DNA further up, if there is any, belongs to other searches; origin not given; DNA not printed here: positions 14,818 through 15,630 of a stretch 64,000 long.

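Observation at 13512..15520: Rrf2 operator palindrome over its own promoter; related half-site upstream of a Zn-ribbon/4Fe-4S operon whose first gene lacks a canonical start behind a G8 tract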

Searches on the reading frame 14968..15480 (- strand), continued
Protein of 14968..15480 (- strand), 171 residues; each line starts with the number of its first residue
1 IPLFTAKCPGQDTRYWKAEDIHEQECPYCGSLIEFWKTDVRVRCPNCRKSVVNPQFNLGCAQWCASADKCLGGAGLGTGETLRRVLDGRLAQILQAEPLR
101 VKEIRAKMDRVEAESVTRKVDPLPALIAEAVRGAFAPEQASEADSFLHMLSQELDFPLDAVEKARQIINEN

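Call 41: fold_search(model_id=the predicted structure, library=pdb)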
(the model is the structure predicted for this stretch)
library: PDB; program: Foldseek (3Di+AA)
matches with E <= 10: 117; with E <= 0.001: 0
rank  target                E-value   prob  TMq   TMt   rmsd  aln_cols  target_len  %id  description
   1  8dgf_A                1.0e+00  0.08  0.20  0.04  15.9       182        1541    6  Avs4 bound to phage PhiV-1 portal (released 2022-08-03)
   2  8hvr_I                1.1e+00  0.08  0.19  0.14  16.1       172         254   17  Cryo-EM structure of AfsR-dependent transcription activation complex with afsS promoter (released 2023-12-27)
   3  9sdy_H                1.1e+00  0.06  0.16  0.09  17.9       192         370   14  Structure of RBR E2 variant binding to CUL5-RBX2 bound ARIH2 (released 2025-12-24)
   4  9qm9_A                1.6e+00  0.85  0.18  0.39   1.1        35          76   28  TMEM55B tandem RING-like domains in complex with RILPL1 C-terminal peptide (released 2025-08-20)
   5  8yf5_E                1.7e+00  0.25  0.22  0.28   7.3        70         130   14  Cryo EM structure of Komagataella phaffii Rat1-Rai1-Rtt103 complex (released 2024-09-25)
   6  7od1_B                1.7e+00  0.06  0.16  0.08  20.8       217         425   13  Crystal structure of RBR ubiquitin ligase ARIH2 (released 2021-09-15)
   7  9egw_A                1.9e+00  0.80  0.16  0.31   1.7        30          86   20  HOIL-1 RING2 domain bound to ubiquitin-maltose (maltose not modelled) (released 2024-12-11)
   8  2km4_MODEL_1_A        1.9e+00  0.16  0.26  0.31  13.1       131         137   11  Solution structure of Rtt103 CTD interacting domain (released 2010-09-08)
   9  7od1_A                2.2e+00  0.04  0.16  0.09  20.7       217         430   12  Crystal structure of RBR ubiquitin ligase ARIH2 (released 2021-09-15)
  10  9e71_BY               2.4e+00  0.72  0.19  0.45   2.3        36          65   25  Cryo-EM structure of the Pyrobaculum calidifontis 70S ribosome (released 2024-11-20)
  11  2nb9_MODEL_1_A        2.4e+00  0.51  0.17  0.49   1.9        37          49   24  Solution structure of ZitP zinc finger (released 2016-12-14)
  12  9egv_A                2.5e+00  0.72  0.16  0.31   1.7        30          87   20  HOIL-1 RING2 domain bound to ubiquitin (released 2024-12-11)
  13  9egv_B                2.6e+00  0.80  0.17  0.35   1.1        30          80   20  HOIL-1 RING2 domain bound to ubiquitin (released 2024-12-11)
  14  2e2z_MODEL_1_A        2.6e+00  0.18  0.19  0.31   8.6        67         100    9  Solution NMR structure of yeast Tim15, co-chaperone of mitochondrial Hsp70 (released 2007-10-09)
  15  6sa9_B                2.6e+00  0.08  0.13  0.15  10.0        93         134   12  Endogenous Retrovirus HML2 Capsid NTD (released 2020-01-01)
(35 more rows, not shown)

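Call 48: search_protein_families(library=pfam, proteins=[L071:2115-3758:+, L076:2227-3870:+, L077:2209-3897:+, L078:4256-5968:+, L075:44-1630:+, L065:5122-6753:+, L064:566-2437:+, L069:2737-5052:+, L068:2853-4376:+, L058:4771-5991:+], max_evalue=0.00001)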
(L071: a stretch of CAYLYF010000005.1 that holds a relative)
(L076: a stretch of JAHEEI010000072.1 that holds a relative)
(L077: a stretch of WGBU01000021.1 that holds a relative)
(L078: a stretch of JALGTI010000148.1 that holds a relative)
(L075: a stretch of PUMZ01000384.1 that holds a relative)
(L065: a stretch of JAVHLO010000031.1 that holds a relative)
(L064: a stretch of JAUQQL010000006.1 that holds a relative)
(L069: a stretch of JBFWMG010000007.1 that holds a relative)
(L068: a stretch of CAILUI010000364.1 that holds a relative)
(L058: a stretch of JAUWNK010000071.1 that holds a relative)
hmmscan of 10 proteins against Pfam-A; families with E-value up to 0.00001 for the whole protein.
L071:2115-3758:+ (547 aa): 1 family
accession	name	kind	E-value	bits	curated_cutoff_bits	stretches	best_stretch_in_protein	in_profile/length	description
PF03063.25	Prismane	-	2.7e-170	567.9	27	1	6-543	1-513/513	Prismane/CO dehydrogenase family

L076:2227-3870:+ (547 aa): 1 family
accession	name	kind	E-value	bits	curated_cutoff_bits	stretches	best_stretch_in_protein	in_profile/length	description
PF03063.25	Prismane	-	9.6e-172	572.6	27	1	6-543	1-513/513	Prismane/CO dehydrogenase family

L077:2209-3897:+ (562 aa): 1 family
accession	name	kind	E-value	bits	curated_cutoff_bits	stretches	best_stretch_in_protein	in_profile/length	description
PF03063.25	Prismane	-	3.6e-173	577.3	27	1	24-557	1-513/513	Prismane/CO dehydrogenase family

L078:4256-5968:+ (570 aa): 1 family
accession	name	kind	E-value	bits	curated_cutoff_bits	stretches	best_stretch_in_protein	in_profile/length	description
PF03063.25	Prismane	-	4.8e-170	567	27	1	24-565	1-512/513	Prismane/CO dehydrogenase family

L075:44-1630:+ (528 aa): 1 family
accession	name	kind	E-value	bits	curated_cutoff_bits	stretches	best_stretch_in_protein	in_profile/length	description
PF13229.12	Beta_helix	-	9.8e-10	38.7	25.9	1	98-221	4-119/158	Right handed beta helix region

L065:5122-6753:+ (543 aa): 1 family
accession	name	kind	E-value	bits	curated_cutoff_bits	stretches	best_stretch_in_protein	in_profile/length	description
PF03063.25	Prismane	-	1.3e-165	552.4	27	1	1-539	1-513/513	Prismane/CO dehydrogenase family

L064:566-2437:+ (623 aa): 1 family
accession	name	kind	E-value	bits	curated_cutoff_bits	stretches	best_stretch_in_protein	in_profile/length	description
PF03063.25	Prismane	-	1.4e-184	615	27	1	47-602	2-512/513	Prismane/CO dehydrogenase family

L069:2737-5052:+ (771 aa): 0 families

L068:2853-4376:+ (507 aa): 0 families

L058:4771-5991:+ (406 aa): 3 families
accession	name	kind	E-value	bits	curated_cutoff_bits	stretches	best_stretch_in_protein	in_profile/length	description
PF13596.12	PAS_10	-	1.4e-29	103.3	22.1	1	286-391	1-106/106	PAS domain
PF04282.18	DUF438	-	1.2e-24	86.5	25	1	12-77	1-66/67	Family of unknown function (DUF438)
PF01814.28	Hemerythrin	-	4.7e-17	63.1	25.3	1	87-225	1-127/127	Hemerythrin HHE cation binding domain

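Call 52: search_protein_families(library=pfam, alignment_id=A3, max_evalue=0.00001)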
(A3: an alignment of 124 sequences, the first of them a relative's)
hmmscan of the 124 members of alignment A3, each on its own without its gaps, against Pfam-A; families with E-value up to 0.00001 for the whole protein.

A. member 1, L058:1346-2551:+ (402 aa): 3 families
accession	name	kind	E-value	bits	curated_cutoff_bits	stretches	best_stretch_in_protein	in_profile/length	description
PF00266.25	Aminotran_5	-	9.6e-74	249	21.5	1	21-380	1-368/371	Aminotransferase class-V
PF01041.23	DegT_DnrJ_EryC1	-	7e-07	29.2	19.8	1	81-200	40-151/360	DegT/DnrJ/EryC1/StrS aminotransferase family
PF01212.27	Beta_elim_lyase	-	1.9e-06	27.9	27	1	81-196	48-170/288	Beta-eliminating lyase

B. families by the number of members that match (of 124 scanned): 130 families (the first 25 are shown)
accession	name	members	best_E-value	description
PF00037.32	Fer4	12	1.6e-11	4Fe-4S binding domain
PF12837.12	Fer4_6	11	1.1e-12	4Fe-4S binding domain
PF13237.11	Fer4_10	10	6.5e-12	4Fe-4S dicluster domain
PF12838.12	Fer4_7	9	3.8e-15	4Fe-4S dicluster domain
PF14697.11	Fer4_21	9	2.1e-07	4Fe-4S dicluster domain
PF13187.11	Fer4_9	8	8.1e-12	4Fe-4S dicluster domain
PF01966.28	HD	7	9.6e-12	HD domain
PF03063.25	Prismane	6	1.4e-184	Prismane/CO dehydrogenase family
PF01592.21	NifU_N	3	3.7e-50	NifU-like N terminal domain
PF07728.20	AAA_5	3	8.4e-11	AAA domain (dynein-related subfamily)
PF25160.1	LdpA_Fe-S-bd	3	1.3e-08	LdpA Fe-S cluster-binding domain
PF00158.32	Sigma54_activat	2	2.3e-71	Sigma-54 interaction domain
PF00933.27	Glyco_hydro_3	2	6.7e-50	Glycosyl hydrolase family 3 N terminal domain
PF00005.33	ABC_tran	2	1.3e-45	ABC transporter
PF12698.13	ABC2_membrane_3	2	3.3e-45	ABC-2 family transporter protein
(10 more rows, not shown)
